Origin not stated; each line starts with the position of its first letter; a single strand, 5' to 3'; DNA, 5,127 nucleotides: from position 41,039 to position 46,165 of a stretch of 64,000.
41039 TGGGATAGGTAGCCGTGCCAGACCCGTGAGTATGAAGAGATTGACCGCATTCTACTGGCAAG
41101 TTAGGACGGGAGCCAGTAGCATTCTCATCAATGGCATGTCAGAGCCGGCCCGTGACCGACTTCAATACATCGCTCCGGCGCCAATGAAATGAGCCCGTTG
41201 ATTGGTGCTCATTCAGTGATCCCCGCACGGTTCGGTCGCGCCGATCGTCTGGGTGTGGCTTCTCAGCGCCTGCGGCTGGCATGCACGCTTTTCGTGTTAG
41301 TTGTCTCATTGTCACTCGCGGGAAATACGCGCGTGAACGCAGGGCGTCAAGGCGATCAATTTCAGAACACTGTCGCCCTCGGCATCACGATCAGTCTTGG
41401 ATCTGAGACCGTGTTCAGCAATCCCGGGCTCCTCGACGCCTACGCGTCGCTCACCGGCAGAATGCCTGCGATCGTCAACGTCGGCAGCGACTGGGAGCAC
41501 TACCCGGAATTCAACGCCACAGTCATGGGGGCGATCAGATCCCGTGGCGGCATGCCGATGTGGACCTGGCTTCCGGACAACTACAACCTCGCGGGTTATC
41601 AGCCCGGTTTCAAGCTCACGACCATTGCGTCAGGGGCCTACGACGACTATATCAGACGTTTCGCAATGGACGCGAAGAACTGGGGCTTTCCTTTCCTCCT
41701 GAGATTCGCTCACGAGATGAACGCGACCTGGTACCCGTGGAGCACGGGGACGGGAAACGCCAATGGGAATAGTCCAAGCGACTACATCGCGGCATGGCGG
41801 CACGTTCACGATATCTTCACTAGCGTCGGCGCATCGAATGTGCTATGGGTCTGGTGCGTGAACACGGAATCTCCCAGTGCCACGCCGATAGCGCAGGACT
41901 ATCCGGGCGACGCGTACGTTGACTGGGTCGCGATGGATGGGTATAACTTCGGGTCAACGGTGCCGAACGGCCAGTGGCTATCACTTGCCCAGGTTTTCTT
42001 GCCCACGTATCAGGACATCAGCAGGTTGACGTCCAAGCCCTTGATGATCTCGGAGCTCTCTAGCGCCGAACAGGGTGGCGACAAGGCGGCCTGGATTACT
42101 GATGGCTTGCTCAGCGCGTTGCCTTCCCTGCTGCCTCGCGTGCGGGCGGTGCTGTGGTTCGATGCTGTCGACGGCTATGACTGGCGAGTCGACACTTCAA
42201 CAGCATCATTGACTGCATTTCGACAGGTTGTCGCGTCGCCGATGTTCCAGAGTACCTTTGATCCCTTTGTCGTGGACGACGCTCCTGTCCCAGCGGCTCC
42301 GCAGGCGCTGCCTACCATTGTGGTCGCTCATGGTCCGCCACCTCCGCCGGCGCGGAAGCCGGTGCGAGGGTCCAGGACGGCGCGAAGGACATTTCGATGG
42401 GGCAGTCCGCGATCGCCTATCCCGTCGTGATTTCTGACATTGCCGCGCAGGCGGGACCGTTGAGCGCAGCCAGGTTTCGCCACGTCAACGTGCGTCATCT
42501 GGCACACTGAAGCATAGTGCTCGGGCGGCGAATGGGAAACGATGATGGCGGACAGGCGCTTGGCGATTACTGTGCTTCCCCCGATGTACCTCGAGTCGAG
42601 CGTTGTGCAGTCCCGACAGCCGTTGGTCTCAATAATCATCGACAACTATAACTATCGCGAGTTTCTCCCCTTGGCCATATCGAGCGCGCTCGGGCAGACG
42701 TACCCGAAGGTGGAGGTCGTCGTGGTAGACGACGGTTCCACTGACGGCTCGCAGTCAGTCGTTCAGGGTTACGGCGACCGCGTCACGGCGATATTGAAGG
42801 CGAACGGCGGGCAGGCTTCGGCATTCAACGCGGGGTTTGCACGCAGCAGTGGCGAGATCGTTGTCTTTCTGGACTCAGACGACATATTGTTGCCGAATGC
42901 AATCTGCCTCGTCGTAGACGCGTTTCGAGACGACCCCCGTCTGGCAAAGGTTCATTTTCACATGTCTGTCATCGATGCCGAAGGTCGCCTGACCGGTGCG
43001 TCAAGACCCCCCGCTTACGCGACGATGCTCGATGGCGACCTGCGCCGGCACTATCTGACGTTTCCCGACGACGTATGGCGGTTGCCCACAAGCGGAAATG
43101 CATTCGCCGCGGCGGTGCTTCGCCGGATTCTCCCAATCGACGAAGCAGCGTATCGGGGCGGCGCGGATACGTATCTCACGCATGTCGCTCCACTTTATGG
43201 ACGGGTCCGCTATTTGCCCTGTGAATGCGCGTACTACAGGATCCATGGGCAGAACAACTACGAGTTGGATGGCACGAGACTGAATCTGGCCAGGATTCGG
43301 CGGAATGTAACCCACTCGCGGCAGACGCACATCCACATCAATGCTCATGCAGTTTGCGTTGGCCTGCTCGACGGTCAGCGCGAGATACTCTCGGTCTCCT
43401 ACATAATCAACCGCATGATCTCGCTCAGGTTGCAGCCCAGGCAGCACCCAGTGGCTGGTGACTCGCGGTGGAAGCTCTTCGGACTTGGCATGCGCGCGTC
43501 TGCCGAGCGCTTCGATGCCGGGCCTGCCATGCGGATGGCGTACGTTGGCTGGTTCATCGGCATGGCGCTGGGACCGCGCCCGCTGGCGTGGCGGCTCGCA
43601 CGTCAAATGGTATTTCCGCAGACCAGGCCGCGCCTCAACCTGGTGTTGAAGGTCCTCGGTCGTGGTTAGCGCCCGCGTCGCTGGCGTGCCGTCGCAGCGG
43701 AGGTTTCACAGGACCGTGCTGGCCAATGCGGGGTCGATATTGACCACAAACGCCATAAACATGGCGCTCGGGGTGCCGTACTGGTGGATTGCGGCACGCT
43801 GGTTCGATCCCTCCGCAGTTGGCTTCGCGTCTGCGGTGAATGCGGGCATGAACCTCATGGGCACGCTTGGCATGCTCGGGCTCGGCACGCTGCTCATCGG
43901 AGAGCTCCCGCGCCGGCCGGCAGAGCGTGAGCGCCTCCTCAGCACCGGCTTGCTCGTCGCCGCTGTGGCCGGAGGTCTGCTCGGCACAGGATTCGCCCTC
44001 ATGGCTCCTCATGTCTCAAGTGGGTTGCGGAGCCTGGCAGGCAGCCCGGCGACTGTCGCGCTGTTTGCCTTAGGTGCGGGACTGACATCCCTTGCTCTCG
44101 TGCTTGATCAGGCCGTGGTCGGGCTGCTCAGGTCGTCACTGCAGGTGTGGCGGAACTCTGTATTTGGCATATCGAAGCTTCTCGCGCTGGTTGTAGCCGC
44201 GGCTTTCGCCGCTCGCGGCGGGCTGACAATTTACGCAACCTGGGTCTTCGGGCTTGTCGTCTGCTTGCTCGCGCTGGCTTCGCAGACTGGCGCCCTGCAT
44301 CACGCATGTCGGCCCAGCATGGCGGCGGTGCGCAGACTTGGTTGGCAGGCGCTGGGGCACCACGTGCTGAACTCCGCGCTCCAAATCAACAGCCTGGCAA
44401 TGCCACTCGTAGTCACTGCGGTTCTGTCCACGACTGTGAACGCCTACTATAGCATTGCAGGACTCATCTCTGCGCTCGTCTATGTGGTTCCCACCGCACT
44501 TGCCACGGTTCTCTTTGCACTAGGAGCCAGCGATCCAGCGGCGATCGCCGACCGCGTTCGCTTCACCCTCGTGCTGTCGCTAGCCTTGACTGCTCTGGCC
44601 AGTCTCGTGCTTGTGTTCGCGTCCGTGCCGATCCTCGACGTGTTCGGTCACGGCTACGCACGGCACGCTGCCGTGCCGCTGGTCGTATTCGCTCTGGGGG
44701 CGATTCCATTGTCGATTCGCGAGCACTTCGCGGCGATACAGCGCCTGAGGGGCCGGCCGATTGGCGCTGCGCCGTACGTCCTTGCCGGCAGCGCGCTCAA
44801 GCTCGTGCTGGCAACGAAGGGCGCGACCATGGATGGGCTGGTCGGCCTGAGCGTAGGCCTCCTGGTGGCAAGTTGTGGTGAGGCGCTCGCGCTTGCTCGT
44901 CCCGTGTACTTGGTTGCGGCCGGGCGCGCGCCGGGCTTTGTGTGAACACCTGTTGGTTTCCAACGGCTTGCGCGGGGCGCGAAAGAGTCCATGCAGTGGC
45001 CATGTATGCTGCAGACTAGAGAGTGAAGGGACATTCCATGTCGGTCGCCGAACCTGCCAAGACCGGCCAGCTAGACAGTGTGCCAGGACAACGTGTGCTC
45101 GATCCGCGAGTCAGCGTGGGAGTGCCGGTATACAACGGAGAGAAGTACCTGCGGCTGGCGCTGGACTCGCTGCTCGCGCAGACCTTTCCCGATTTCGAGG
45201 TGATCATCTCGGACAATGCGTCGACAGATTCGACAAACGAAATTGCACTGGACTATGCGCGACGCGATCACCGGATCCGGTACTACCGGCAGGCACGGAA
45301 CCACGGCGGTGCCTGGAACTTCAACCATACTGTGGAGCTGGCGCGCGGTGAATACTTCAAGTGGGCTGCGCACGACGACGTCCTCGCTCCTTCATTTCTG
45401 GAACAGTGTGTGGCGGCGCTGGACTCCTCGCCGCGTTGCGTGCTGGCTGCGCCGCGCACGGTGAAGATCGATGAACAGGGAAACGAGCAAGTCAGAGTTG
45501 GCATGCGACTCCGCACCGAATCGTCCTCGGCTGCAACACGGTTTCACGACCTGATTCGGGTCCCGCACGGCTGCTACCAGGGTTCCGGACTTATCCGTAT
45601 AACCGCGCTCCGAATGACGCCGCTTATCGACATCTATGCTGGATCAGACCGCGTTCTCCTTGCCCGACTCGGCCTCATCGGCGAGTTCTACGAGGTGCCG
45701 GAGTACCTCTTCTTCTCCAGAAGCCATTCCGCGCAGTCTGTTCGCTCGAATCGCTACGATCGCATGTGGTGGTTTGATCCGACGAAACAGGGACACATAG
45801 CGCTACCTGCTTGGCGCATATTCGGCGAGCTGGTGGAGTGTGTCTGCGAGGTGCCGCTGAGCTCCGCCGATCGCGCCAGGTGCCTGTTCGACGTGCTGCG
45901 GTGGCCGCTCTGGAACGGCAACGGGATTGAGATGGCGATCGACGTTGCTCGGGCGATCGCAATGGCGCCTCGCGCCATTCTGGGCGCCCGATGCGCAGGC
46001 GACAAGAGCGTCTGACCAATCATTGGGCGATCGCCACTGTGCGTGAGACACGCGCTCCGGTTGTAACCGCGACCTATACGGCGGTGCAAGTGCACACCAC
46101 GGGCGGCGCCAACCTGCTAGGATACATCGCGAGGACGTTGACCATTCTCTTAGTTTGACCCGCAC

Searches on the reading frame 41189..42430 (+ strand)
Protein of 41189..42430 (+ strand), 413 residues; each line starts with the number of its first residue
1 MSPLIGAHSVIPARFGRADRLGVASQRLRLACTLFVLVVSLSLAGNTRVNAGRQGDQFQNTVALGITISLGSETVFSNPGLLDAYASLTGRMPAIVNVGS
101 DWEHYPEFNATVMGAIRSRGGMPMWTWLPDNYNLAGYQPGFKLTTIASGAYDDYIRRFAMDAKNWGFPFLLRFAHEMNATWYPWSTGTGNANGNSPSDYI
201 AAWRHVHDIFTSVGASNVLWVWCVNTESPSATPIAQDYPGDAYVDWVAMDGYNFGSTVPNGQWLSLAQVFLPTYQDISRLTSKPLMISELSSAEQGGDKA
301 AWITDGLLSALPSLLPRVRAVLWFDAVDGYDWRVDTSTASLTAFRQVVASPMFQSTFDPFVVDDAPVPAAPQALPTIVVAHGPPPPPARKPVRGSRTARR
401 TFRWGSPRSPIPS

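Call 49: search_protein_families(library=pfam, proteins=[window:41189-42430:+], max_evalue=0.00001)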
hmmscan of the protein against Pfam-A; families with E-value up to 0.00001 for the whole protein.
window:41189-42430:+ (413 aa): 1 family
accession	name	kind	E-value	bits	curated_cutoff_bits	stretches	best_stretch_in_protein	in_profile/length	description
PF02156.21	Glyco_hydro_26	-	1.1e-12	48.5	20.2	1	157-270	141-248/311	Glycosyl hydrolase family 26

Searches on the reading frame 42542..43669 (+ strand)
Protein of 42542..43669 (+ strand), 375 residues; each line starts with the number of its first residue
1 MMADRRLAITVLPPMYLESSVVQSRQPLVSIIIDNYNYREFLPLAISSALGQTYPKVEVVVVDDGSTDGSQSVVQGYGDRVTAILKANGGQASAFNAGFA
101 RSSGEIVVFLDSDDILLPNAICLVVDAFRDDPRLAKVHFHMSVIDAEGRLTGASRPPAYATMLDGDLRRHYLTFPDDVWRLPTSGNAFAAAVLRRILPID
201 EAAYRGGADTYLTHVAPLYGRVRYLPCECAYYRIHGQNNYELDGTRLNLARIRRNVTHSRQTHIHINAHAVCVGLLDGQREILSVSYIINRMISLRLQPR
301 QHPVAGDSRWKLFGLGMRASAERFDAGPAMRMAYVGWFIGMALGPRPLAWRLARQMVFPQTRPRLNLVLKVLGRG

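Call 49: search_protein_families(library=pfam, proteins=[window:42542-43669:+], max_evalue=0.00001)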
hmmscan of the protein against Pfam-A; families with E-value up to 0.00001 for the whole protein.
window:42542-43669:+ (375 aa): 3 families
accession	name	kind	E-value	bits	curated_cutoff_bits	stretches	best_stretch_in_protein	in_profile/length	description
PF00535.33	Glycos_transf_2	-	9.6e-29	100.9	23.3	1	30-192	1-158/168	Glycosyl transferase family 2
PF13641.12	Glyco_tranf_2_3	-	1.4e-10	42.1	27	1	27-132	2-114/230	Glycosyltransferase like family 2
PF10111.15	Glyco_tranf_2_2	-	8e-06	26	27.3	0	54-116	27-94/276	Glycosyltransferase like family 2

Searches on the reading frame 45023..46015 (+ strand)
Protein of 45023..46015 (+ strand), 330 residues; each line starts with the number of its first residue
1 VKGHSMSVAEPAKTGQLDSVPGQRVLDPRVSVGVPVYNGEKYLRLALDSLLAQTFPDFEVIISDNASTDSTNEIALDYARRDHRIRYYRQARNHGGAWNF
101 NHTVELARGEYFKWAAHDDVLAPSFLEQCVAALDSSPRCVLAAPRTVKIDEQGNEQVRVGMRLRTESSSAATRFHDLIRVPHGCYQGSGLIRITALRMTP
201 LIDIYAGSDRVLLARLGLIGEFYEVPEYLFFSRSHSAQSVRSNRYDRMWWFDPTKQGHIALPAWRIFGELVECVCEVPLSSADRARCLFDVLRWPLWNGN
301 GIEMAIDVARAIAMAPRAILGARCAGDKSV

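Call 50: search_protein_families(library=pfam, proteins=[window:45023-46015:+], max_evalue=0.00001)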
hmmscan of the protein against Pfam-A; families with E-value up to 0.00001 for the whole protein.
window:45023-46015:+ (330 aa): 2 families
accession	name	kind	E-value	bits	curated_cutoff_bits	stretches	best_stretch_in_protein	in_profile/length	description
PF00535.33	Glycos_transf_2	-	5.4e-32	111.5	23.3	1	31-159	1-130/168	Glycosyl transferase family 2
PF13641.12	Glyco_tranf_2_3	-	8.4e-10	39.5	27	1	28-139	1-118/230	Glycosyltransferase like family 2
